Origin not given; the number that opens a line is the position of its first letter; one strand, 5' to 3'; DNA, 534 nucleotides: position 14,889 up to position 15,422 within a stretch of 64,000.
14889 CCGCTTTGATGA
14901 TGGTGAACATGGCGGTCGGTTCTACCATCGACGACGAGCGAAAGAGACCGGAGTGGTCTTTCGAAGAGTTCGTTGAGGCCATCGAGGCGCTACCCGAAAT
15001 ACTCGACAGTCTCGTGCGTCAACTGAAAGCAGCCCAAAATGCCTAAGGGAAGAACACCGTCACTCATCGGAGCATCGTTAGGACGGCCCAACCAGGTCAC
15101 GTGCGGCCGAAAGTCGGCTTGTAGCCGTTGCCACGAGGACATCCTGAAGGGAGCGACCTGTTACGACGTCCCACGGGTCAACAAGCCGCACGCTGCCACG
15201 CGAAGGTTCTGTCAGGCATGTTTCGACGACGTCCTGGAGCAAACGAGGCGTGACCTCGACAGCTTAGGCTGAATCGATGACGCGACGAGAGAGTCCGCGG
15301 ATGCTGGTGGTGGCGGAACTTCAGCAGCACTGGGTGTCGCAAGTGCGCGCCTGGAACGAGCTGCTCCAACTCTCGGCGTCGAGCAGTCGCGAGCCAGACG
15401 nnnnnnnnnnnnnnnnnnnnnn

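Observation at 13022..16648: Unassigned helicase-nuclease array: HTH-fused DEAH helicase, overlapping zinc ribbon, micro-ORF and PD-(D/E)xK-like protein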

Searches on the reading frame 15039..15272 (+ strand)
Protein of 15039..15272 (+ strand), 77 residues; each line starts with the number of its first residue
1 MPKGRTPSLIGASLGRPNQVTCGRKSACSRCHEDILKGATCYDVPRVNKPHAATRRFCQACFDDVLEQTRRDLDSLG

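Call 3: search_protein_families(library=pfam, proteins=[window:15039-15272:+], max_evalue=0.01)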
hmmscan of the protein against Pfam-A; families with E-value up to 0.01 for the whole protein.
window:15039-15272:+ (77 aa): 1 family
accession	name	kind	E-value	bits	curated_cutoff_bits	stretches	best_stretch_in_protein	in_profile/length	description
PF14522.11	Cytochrome_C7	-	0.0026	18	24.8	1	24-67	12-53/67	Cytochrome c7 and related cytochrome c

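Call 4: search_protein_families(library=padloc, proteins=[window:15039-15272:+], max_evalue=0.01)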
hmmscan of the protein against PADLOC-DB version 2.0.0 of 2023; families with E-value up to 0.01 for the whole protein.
window:15039-15272:+ (77 aa): 0 families

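Call 5: search_protein_families(library=ncbifam, proteins=[window:15039-15272:+], max_evalue=0.01)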
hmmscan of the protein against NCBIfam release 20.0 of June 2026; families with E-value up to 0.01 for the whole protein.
window:15039-15272:+ (77 aa): 0 families

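Call 37: search_protein_families(library=phrogs, proteins=[window:15039-15272:+], max_evalue=0.01)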
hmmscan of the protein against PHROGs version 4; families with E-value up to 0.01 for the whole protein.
window:15039-15272:+ (77 aa): 0 families

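Call 59: find_homologous_proteins(query=window:15039-15272:+, max_evalue=0.01)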
Query window:15039-15272:+ (77 aa): 46 proteins with E <= 0.01 among 46 candidates.
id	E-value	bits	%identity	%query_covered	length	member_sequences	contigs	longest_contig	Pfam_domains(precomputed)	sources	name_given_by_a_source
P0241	6.7e-47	174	100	100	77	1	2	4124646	-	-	-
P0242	1.5e-39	151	84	100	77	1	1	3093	-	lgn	-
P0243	3.3e-36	140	78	99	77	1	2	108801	-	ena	-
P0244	8.5e-36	139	79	99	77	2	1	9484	-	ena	-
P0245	3.8e-35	137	78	99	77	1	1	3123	-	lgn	-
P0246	2.8e-34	134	75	99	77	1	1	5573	-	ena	-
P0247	1.3e-33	132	74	100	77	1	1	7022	-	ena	-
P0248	5.7e-33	130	72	99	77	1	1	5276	-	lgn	-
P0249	7.7e-31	123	71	99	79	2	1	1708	-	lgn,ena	-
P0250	2.1e-30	122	70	99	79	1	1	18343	-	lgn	-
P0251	9.8e-30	120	68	99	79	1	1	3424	-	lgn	-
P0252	1.1e-29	120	66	100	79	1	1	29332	-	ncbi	-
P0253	2.6e-29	119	70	99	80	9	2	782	-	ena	-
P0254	1.4e-28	116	69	100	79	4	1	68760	-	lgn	-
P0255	1.6e-28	116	67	99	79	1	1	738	-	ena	-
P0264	1.1e-27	113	66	99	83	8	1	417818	-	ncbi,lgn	-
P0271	2.0e-26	109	64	99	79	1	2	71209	-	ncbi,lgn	ncbi:MAG: hypothetical protein U0263_31270 [Polyangiaceae bacterium]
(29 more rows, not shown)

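Call 60: find_encoding_contigs(protein=P0243, flank=7000, max_places=2)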
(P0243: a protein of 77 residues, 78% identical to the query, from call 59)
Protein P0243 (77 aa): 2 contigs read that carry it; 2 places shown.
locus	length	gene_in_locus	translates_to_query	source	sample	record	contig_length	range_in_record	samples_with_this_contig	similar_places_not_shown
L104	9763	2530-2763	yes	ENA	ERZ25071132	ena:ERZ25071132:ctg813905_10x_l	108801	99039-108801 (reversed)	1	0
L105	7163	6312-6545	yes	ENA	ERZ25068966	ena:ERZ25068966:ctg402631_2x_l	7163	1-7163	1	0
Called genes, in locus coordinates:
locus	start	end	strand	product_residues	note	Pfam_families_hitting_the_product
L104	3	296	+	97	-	?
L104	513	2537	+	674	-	PF12728:HTH_17, PF00270:DEAD (weak), PF04851:ResIII, PF00271:Helicase_C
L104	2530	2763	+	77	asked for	-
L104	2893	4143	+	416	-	-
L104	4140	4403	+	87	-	-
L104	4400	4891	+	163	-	-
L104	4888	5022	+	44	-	-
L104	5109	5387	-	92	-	PF00589:Phage_integrase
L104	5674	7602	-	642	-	PF13701:DDE_Tnp_1_4, PF01609:DDE_Tnp_1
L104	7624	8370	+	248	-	PF00665:rve, PF13683:rve_3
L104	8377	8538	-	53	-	-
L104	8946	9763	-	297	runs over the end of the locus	-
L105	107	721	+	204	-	-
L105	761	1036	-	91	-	-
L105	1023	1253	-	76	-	-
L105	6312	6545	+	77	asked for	-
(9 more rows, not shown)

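Call 61: find_encoding_contigs(protein=P0271, flank=7000, max_places=2)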
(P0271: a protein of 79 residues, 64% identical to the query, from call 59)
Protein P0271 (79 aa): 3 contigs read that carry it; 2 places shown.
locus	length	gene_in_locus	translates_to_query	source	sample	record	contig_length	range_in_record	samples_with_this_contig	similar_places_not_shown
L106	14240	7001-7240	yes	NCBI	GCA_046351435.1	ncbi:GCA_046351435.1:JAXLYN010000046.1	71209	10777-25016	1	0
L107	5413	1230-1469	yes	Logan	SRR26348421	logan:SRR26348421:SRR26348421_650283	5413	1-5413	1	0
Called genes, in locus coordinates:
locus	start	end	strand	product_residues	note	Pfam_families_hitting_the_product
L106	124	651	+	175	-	-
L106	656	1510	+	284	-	PF13191:AAA_16, PF09848:SLFN-g3_helicase (weak), PF13401:AAA_22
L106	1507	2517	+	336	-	PF13481:AAA_25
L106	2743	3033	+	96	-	-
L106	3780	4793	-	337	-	-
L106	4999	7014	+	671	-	PF12728:HTH_17, PF00270:DEAD (weak), PF04851:ResIII, PF00271:Helicase_C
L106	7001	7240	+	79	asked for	-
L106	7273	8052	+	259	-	-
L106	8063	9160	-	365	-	-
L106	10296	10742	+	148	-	PF01844:HNH, PF14279:HNH_5 (faint)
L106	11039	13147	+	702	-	PF02384:N6_Mtase, PF01170:UPF0020 (weak), PF07669:Eco57I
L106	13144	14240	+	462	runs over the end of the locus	-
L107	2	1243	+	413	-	?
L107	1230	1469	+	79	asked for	-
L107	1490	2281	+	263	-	-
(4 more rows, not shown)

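Call 62: find_encoding_contigs(protein=P0264, flank=7000, max_places=2)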
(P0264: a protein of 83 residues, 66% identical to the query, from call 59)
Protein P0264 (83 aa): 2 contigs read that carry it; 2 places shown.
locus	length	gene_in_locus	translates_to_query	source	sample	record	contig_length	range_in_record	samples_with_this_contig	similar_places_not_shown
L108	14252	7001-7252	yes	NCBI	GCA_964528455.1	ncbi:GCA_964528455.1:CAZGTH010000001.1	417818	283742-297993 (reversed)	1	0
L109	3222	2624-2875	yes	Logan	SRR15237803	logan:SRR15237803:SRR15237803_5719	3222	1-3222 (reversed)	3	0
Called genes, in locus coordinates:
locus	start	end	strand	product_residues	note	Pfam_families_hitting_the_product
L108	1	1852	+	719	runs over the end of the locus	PF02225:PA, PF04389:Peptidase_M28, PF04253:TFR_dimer (faint)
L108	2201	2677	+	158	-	PF00293:NUDIX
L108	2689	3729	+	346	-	PF02163:Peptidase_M50, PF20216:DUF6576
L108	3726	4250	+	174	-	PF21711:DCTN5, PF00132:Hexapep (weak), PF25084:LbH_EIF2B (faint), PF25087:GMPPB_C (faint), PF00132:Hexapep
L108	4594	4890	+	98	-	-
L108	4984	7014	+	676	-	PF12728:HTH_17, PF00270:DEAD (weak), PF04851:ResIII, PF00271:Helicase_C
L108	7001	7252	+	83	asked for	-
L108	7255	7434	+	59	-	-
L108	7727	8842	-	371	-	PF01041:DegT_DnrJ_EryC1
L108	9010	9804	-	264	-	-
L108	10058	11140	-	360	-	PF01073:3Beta_HSD, PF01370:Epimerase, PF02719:Polysacc_synt_2 (weak), PF04321:RmlD_sub_bind, PF13460:NAD_binding_10, PF16363:GDP_Man_Dehyd, PF07993:NAD_binding_4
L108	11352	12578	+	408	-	-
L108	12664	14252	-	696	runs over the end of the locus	PF03485:Arg_tRNA_synt_N, PF00750:tRNA-synt_1d, PF05746:DALR_1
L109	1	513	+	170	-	?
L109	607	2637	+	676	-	PF12728:HTH_17, PF00270:DEAD (weak), PF04851:ResIII, PF00271:Helicase_C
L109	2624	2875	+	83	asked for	-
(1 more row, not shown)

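Call 64: search_protein_families(library=pfam, proteins=[L106:7273-8052:+, L106:8063-9160:-, L106:3780-4793:-, L104:4400-4891:+], max_evalue=0.01)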
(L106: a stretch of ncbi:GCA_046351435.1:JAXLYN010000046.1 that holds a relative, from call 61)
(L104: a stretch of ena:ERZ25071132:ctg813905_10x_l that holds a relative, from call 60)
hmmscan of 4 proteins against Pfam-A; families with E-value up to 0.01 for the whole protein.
L106:7273-8052:+ (259 aa): 0 families

L106:8063-9160:- (365 aa): 0 families

L106:3780-4793:- (337 aa): 0 families

L104:4400-4891:+ (163 aa): 0 families

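Call 101: search_protein_families(library=padloc, proteins=[L106:7273-8052:+], max_evalue=0.01)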
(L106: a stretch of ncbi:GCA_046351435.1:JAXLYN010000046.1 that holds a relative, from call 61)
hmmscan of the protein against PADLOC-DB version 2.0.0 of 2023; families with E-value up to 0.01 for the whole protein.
L106:7273-8052:+ (259 aa): 0 families
